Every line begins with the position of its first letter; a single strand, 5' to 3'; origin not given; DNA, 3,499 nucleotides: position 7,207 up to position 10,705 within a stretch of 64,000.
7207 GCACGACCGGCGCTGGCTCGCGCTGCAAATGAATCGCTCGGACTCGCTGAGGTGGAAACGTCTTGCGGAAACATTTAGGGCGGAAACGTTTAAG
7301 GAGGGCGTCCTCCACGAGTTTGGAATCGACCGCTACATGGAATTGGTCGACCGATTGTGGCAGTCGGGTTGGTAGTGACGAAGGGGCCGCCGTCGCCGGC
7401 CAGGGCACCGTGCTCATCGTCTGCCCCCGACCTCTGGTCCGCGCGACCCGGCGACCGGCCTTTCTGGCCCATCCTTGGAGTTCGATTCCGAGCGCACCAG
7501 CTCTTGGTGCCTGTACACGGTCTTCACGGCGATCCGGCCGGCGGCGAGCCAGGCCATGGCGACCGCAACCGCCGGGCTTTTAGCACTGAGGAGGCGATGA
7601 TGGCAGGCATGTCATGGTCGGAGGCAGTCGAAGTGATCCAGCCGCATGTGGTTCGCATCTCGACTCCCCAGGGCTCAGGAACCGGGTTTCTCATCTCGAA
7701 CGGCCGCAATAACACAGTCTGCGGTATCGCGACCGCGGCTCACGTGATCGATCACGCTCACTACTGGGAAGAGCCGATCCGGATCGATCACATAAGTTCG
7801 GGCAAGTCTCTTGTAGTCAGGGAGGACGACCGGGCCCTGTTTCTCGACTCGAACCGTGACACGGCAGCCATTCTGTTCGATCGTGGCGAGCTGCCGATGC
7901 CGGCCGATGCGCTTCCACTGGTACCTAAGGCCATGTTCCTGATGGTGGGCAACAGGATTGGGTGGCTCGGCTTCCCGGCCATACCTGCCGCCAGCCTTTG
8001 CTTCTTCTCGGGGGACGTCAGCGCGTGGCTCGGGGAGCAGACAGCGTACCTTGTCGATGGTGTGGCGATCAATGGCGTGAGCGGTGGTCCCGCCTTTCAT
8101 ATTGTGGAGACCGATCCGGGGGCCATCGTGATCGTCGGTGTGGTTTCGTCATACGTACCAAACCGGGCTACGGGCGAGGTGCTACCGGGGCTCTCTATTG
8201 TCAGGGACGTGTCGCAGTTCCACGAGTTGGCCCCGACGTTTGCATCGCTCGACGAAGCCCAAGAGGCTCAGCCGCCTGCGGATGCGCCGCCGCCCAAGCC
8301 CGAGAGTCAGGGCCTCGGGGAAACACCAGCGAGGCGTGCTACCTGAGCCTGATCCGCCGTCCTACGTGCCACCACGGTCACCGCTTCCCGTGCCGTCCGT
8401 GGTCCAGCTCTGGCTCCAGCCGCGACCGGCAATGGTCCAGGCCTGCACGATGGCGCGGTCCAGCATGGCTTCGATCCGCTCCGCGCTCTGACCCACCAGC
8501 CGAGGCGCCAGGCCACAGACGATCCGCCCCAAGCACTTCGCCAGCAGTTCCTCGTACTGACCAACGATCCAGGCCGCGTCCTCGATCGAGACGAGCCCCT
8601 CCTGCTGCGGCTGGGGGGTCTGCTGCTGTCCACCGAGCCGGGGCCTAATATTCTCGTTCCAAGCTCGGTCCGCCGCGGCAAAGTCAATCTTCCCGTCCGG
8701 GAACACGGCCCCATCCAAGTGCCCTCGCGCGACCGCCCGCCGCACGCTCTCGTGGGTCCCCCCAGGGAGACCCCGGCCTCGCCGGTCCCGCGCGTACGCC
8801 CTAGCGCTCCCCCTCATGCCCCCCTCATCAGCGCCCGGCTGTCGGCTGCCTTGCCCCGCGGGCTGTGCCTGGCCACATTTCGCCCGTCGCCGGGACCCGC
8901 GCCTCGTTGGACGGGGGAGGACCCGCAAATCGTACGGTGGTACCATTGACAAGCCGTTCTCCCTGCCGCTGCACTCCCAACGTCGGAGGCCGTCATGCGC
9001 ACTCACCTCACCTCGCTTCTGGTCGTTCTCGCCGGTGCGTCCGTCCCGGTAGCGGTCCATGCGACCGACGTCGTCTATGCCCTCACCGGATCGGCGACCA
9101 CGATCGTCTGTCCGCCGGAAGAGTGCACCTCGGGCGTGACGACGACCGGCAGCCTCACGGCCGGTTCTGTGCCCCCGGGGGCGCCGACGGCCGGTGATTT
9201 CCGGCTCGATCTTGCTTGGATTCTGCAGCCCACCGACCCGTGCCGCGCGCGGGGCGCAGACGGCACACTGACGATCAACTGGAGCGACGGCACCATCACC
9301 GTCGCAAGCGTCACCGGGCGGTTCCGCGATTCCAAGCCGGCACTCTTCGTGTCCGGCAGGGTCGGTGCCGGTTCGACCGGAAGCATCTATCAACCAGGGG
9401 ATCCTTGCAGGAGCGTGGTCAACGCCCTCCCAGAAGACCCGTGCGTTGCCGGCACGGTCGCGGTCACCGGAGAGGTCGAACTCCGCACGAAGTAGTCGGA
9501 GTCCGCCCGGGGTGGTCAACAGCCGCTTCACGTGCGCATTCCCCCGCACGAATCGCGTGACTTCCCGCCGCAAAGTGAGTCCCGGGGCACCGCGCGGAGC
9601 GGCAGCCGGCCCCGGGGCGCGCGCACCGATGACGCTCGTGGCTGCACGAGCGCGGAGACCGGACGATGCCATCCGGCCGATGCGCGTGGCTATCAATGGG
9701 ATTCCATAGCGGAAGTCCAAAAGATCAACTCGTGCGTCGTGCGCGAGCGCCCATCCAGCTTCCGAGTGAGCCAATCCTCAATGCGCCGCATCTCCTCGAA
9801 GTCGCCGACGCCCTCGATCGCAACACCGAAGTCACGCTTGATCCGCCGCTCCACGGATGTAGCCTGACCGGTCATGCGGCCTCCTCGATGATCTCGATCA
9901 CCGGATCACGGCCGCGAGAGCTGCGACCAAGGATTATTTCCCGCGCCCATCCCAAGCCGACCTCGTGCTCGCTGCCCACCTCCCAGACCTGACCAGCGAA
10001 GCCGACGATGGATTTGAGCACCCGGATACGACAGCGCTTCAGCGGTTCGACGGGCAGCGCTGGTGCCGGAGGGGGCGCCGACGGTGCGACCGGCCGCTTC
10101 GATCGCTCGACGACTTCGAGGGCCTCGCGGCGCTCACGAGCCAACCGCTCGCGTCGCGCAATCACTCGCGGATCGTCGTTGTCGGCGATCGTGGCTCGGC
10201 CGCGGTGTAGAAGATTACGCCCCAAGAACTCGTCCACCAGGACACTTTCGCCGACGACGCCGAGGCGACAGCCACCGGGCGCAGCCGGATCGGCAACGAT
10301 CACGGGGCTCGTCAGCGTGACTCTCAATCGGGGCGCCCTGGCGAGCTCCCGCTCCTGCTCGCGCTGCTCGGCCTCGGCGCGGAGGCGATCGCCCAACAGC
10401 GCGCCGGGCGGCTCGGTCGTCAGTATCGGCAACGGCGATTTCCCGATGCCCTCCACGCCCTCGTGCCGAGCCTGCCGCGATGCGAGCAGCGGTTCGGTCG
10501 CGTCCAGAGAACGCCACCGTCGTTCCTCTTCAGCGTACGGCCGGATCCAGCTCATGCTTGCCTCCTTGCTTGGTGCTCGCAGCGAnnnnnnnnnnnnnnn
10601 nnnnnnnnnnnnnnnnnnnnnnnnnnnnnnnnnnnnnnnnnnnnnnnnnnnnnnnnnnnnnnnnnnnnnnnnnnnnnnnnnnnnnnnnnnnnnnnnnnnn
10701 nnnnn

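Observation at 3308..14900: An ~11.6 kb replicative integrated element with phage-satellite-like layout and no structural or conjugation genes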

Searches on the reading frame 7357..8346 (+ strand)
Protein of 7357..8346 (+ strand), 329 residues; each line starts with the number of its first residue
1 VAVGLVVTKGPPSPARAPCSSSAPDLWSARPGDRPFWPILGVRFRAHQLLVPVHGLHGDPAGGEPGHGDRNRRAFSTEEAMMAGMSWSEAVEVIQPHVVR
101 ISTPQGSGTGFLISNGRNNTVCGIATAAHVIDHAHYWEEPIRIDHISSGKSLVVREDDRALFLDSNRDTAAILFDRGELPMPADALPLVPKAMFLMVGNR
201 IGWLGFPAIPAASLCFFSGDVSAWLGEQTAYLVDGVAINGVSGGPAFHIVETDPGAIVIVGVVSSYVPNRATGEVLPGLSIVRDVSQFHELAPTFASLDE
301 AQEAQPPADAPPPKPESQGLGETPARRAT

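Call 7: search_protein_families(library=pfam, max_evalue=0.01, proteins=[window:7357-8346:+])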
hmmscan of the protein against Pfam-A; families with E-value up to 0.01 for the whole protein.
window:7357-8346:+ (329 aa): 1 family
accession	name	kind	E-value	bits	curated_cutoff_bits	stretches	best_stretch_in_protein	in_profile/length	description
PF13365.12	Trypsin_2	-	6.8e-06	27.3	27.6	1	108-248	1-136/144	Trypsin-like peptidase domain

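Call 9: search_protein_families(library=phrogs, max_evalue=0.01, proteins=[window:7357-8346:+])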
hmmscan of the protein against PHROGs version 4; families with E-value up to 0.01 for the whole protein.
window:7357-8346:+ (329 aa): 0 families

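Call 29: search_protein_families(library=ncbifam, max_evalue=0.01, proteins=[window:7357-8346:+])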
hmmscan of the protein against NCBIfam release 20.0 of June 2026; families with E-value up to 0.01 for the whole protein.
window:7357-8346:+ (329 aa): 0 families

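Call 47: search_protein_families(library=padloc, max_evalue=0.01, proteins=[window:7357-8346:+])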
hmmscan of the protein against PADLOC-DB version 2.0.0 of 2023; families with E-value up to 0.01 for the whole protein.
window:7357-8346:+ (329 aa): 4 families
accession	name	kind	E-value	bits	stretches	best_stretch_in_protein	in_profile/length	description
PDLC03855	LmuA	-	5.4e-06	24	1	92-158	5-64/425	-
PDLC02960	RT-Protease_XI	-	0.00012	19.2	1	97-248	339-474/506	single gene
PDLC05022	PDC-S45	-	0.00024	18.1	1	82-136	8-69/293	-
PDLC02959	RT-Protease_XI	-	0.00025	18.1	1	98-248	342-477/510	single gene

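Call 83: search_dna_similar(query=window:7357-8346:+, collection=plasmids, mode=protein, max_evalue=0.00001, max_rows=8)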
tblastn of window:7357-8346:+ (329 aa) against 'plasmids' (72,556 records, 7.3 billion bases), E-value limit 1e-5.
No match.

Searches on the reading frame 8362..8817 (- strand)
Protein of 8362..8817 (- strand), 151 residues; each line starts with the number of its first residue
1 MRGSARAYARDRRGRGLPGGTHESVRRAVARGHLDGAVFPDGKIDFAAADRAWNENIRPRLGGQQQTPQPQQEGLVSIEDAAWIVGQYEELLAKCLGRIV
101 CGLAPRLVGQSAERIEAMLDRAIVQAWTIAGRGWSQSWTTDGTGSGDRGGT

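Call 7: search_protein_families(library=pfam, max_evalue=0.01, proteins=[window:8362-8817:-])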
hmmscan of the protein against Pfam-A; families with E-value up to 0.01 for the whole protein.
window:8362-8817:- (151 aa): 0 families

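Call 9: search_protein_families(library=phrogs, max_evalue=0.01, proteins=[window:8362-8817:-])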
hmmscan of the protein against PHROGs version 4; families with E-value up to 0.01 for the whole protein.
window:8362-8817:- (151 aa): 1 family
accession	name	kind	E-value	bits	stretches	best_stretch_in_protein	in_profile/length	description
phrog_57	-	head and packaging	0.0061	17.4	0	23-69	27-75/199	terminase small subunit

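Call 25: search_dna_similar(query=window:8362-8817:-, collection=phages, mode=protein, max_evalue=0.01, max_rows=20)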
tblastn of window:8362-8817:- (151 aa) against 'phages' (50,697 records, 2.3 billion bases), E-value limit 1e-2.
No match.

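Call 29: search_protein_families(library=ncbifam, max_evalue=0.01, proteins=[window:8362-8817:-])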
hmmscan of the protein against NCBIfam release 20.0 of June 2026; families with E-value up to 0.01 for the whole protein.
window:8362-8817:- (151 aa): 0 families

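Call 47: search_protein_families(library=padloc, max_evalue=0.01, proteins=[window:8362-8817:-])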
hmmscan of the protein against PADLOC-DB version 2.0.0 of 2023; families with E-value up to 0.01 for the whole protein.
window:8362-8817:- (151 aa): 0 families

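Call 49: search_protein_representatives(protein=window:8362-8817:-)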
Query: 151 residues. Proteins with E-value up to 0.001 (for the whole library): 202; up to 1e-10: 5; up to 1e-30: 1. The best 150 are listed.
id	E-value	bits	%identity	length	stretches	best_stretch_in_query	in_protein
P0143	4.0e-70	250.8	99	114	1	38-151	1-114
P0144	1.4e-14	70.4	42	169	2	1-60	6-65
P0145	1.6e-12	63.6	62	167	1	6-63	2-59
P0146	5.7e-11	58.6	55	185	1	2-70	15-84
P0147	6.1e-11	58.5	50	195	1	2-61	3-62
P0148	3.7e-10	56.0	59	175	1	2-55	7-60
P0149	1.8e-09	53.8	46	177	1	3-72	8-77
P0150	2.4e-09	53.4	54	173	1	3-59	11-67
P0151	2.9e-09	53.1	39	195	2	1-64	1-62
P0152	4.7e-09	52.4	58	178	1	3-64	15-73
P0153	6.2e-09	52.0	53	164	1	4-67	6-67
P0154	9.4e-09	51.4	60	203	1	4-58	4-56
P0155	1.2e-08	51.0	36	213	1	1-141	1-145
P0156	1.6e-08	50.7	34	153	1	3-147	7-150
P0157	2.0e-08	50.3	61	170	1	2-57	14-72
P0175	1.3e-06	44.5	33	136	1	26-139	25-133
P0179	2.1e-06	43.8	34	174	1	4-142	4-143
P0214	1.6e-05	40.9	35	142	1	22-127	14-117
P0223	2.6e-05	40.3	34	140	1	5-124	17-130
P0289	2.4e-04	37.1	34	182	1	4-127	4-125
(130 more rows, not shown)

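Call 52: search_protein_families(library=phrogs, alignment_id=A3, max_evalue=0.001)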
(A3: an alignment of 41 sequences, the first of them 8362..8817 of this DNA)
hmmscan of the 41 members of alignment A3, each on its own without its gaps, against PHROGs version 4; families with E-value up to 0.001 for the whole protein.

A. member 1, window:8362-8817:- (151 aa): 0 families

B. families by the number of members that match (of 41 scanned): 3 families
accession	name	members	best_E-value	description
phrog_57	-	27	2.3e-26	terminase small subunit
phrog_141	-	7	2.3e-08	terminase small subunit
phrog_14387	-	1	6.3e-06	HTH DNA binding protein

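Call 53: search_protein_families(library=pfam, alignment_id=A3, max_evalue=0.001)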
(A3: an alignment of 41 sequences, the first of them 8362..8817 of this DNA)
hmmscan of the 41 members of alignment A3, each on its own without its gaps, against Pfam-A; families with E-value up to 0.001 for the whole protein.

A. member 1, window:8362-8817:- (151 aa): 0 families

B. families by the number of members that match (of 41 scanned): 1 family
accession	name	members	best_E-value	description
PF06730.16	FAM92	1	0.0003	FAM92 protein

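Call 59: search_solved_structures(query=A3, max_evalue=1)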
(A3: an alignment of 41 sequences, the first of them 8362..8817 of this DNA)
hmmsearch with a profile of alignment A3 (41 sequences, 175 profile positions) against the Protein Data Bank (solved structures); distinct sequences matched with E-value up to 1: 0.

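Call 65: search_protein_families(library=pfam, max_evalue=5, proteins=[window:8362-8817:-])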
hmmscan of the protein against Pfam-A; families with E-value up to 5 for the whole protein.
window:8362-8817:- (151 aa): 0 families

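Call 84: predict_structure(protein=window:8362-8817:-)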
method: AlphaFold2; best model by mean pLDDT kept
length: 151 residues; sequences in the alignment: 1
mean_pLDDT: 51.4   pTM: 0.39
mean pLDDT of the five models: 51.4, 49.6, 48.0, 47.6, 42.8
residues with pLDDT >= 90: 1; 70-90: 18; 50-70: 45; < 50: 87
segments of 3 or more residues with pLDDT < 50: 1-25, 29-34, 36-44, 46-48, 56-59, 61-82, 136-151
pLDDT, mean of each block of 10 residues (from residue 1): 30 38 47 46 47 52 41 45 56 66 77 75 68 47 39 33
secondary structure, 60 per line:
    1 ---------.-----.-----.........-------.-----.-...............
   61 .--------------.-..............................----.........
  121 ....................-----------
elements in order: H22-30 H46-61 H78-107 H112-140

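Call 85: search_protein_families(library=phrogs, max_evalue=0.001, proteins=[P0144, P0145, P0155, P0156, P0179, P0289, P0223, P0175, P0214, P0146])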
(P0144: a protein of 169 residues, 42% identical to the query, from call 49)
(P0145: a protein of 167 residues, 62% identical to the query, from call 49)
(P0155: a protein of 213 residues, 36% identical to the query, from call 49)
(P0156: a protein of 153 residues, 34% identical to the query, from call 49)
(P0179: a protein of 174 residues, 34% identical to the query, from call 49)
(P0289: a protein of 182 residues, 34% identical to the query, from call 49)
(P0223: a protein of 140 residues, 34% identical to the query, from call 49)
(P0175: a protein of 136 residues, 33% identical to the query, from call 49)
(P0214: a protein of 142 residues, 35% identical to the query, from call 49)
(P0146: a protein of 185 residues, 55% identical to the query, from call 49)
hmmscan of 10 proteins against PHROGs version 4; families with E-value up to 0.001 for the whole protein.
P0144 (169 aa): 1 family
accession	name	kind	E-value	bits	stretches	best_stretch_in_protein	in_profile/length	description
phrog_57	-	head and packaging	0.00019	22.3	0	24-71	23-72/199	terminase small subunit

P0145 (167 aa): 1 family
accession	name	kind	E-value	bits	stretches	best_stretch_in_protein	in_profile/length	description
phrog_57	-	head and packaging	6.6e-08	33.6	1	17-156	25-167/199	terminase small subunit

P0155 (213 aa): 0 families

P0156 (153 aa): 0 families

P0179 (174 aa): 0 families

P0289 (182 aa): 1 family
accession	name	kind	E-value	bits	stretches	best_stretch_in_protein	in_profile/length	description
phrog_57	-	head and packaging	5.8e-21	76.2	1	20-179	24-177/199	terminase small subunit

P0223 (140 aa): 1 family
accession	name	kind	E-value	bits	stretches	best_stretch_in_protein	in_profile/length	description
phrog_57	-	head and packaging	8.8e-09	36.5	1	13-69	11-71/199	terminase small subunit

P0175 (136 aa): 0 families

P0214 (142 aa): 0 families

P0146 (185 aa): 1 family
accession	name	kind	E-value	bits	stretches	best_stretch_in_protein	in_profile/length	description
phrog_57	-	head and packaging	4e-22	80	1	34-180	25-173/199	terminase small subunit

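Call 91: find_related_loci(query=A6, collection=viral_contigs, flank=10000)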
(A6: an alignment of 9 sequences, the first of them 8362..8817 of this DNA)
Query A6 (151 aa) in viral_contigs; peptide patterns used: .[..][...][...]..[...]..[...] (x = any residue, [..] = any of these).
46 stretches matched a pattern; 9 encode a relative of the query (tblastn E <= 1e-3); 9 distinct loci.
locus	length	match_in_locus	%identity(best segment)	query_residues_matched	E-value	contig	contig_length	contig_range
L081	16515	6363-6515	51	4-56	1e-11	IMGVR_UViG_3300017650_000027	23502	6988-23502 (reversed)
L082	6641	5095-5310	44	8-82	3e-11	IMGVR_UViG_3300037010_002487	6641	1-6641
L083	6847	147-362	44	8-82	3e-11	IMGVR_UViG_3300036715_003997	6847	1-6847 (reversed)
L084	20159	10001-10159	52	8-61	3e-10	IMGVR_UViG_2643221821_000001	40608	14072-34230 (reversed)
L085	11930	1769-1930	56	4-54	1e-9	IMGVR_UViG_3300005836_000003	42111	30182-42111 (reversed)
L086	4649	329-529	42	4-75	2e-9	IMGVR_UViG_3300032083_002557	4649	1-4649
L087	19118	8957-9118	48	4-59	3e-9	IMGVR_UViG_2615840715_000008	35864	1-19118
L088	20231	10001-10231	39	1-73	1e-8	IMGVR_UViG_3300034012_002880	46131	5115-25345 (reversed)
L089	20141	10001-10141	54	6-53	2e-8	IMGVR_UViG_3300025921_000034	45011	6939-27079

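Call 93: find_encoding_contigs(protein=P0156, flank=10000, max_places=3)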
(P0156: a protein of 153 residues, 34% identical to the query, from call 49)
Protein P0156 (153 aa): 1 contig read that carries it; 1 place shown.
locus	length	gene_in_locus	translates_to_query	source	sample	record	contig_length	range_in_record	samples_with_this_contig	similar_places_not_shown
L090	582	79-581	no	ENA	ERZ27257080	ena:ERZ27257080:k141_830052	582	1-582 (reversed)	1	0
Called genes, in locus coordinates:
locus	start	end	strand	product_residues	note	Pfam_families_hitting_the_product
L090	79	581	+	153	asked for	?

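Call 94: find_encoding_contigs(protein=P0144, flank=10000, max_places=4)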
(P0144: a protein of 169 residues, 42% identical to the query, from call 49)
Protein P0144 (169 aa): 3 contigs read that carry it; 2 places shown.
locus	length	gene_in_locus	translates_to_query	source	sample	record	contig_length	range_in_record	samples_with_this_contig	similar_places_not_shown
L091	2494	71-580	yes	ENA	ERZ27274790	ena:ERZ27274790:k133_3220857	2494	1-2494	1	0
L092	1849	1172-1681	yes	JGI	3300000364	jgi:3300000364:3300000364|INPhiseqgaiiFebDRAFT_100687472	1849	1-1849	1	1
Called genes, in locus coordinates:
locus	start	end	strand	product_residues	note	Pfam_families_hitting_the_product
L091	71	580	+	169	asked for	-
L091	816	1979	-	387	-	-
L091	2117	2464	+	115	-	-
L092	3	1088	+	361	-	?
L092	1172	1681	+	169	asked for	-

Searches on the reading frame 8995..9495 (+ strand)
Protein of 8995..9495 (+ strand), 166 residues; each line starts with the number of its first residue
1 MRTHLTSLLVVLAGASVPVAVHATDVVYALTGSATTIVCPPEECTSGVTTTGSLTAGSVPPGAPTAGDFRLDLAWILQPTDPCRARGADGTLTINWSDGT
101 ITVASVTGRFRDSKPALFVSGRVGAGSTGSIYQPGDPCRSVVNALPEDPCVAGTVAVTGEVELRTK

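Call 7: search_protein_families(library=pfam, max_evalue=0.01, proteins=[window:8995-9495:+])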
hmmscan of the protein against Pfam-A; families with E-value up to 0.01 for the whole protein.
window:8995-9495:+ (166 aa): 0 families

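Call 9: search_protein_families(library=phrogs, max_evalue=0.01, proteins=[window:8995-9495:+])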
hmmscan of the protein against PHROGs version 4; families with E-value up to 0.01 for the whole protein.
window:8995-9495:+ (166 aa): 0 families

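Call 29: search_protein_families(library=ncbifam, max_evalue=0.01, proteins=[window:8995-9495:+])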
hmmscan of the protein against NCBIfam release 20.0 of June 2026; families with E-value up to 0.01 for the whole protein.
window:8995-9495:+ (166 aa): 0 families

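Call 47: search_protein_families(library=padloc, max_evalue=0.01, proteins=[window:8995-9495:+])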
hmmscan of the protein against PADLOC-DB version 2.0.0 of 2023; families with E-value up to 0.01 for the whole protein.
window:8995-9495:+ (166 aa): 0 families

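Call 65: search_protein_families(library=pfam, max_evalue=5, proteins=[window:8995-9495:+])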
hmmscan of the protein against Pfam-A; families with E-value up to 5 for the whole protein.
window:8995-9495:+ (166 aa): 2 families
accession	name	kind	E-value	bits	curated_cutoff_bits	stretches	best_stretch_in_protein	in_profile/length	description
PF24790.1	SAC9_GBDL_1st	-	0.14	12.1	30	1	4-34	86-116/186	SAC9 first GBDL domain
PF00190.28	Cupin_1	-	0.14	12.1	22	1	8-58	36-87/151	Cupin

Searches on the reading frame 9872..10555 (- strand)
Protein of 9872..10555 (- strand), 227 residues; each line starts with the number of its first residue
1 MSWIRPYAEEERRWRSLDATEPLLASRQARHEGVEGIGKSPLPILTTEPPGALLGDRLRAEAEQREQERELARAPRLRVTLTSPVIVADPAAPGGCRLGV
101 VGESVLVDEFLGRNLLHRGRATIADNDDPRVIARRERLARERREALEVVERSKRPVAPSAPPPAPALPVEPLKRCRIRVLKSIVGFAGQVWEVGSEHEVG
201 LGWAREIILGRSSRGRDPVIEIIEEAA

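Call 7: search_protein_families(library=pfam, max_evalue=0.01, proteins=[window:9872-10555:-])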
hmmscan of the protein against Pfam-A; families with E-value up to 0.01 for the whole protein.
window:9872-10555:- (227 aa): 0 families

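Call 9: search_protein_families(library=phrogs, max_evalue=0.01, proteins=[window:9872-10555:-])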
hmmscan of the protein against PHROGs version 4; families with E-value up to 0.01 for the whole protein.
window:9872-10555:- (227 aa): 0 families

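Call 29: search_protein_families(library=ncbifam, max_evalue=0.01, proteins=[window:9872-10555:-])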
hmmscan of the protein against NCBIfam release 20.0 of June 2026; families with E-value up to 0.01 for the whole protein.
window:9872-10555:- (227 aa): 0 families

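Call 47: search_protein_families(library=padloc, max_evalue=0.01, proteins=[window:9872-10555:-])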
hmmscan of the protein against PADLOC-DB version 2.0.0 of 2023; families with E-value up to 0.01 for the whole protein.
window:9872-10555:- (227 aa): 0 families

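Call 65: search_protein_families(library=pfam, max_evalue=5, proteins=[window:9872-10555:-])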
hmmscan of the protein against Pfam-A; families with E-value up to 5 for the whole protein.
window:9872-10555:- (227 aa): 0 families

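Call 101: search_dna_similar(query=window:9872-10555:-, collection=phages, mode=protein, max_evalue=0.01, max_rows=10)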
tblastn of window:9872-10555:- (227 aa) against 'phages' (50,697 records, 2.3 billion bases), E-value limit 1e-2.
No match.
